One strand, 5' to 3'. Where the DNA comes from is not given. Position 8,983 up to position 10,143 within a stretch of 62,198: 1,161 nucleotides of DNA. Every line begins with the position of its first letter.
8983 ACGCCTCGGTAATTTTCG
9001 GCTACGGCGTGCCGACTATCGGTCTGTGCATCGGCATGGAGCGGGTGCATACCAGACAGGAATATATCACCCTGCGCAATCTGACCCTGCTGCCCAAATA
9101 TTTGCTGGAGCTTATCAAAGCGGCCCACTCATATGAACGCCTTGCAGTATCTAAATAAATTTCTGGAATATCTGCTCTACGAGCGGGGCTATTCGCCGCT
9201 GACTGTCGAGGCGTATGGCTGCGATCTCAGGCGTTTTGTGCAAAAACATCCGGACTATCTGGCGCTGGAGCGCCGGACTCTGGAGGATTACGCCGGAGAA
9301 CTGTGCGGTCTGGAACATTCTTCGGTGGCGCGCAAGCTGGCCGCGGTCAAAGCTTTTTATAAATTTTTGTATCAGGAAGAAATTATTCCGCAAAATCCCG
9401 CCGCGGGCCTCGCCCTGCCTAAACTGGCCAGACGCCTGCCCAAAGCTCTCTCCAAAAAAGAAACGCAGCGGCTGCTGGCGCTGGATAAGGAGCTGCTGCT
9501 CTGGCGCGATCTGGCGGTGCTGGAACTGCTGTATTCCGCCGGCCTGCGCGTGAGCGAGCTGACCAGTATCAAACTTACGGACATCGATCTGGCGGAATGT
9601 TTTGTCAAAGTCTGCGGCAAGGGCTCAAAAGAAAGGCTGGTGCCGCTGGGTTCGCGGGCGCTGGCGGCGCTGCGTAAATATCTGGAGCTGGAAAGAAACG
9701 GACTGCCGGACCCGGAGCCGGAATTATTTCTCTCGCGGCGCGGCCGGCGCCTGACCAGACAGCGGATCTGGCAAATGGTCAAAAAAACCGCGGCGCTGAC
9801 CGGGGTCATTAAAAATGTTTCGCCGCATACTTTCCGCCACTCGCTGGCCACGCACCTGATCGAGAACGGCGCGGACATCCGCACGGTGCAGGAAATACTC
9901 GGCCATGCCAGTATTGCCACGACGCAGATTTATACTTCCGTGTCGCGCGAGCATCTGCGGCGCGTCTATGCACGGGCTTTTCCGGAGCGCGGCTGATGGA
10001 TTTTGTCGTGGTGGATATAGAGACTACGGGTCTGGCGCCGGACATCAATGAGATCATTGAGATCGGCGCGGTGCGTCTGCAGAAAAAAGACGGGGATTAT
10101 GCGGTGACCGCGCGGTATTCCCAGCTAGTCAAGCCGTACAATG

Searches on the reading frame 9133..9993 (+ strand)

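Call 11: search_protein_families(library=pfam, proteins=[window:9133-9993:+], max_evalue=0.01)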
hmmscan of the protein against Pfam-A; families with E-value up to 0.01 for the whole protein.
window:9133-9993:+ (287 aa): 3 families
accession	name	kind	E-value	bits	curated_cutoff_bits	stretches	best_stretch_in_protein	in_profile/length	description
PF00589.27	Phage_integrase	-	2.9e-45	154.5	27.1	1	105-273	2-171/172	Phage integrase family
PF02899.23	Phage_int_SAM_1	-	4.4e-16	59.4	22.3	1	7-82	1-82/83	Phage integrase, N-terminal SAM-like domain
PF13495.12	Phage_int_SAM_4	-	0.0012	19.7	27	1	7-84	2-83/85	Phage integrase, N-terminal SAM-like domain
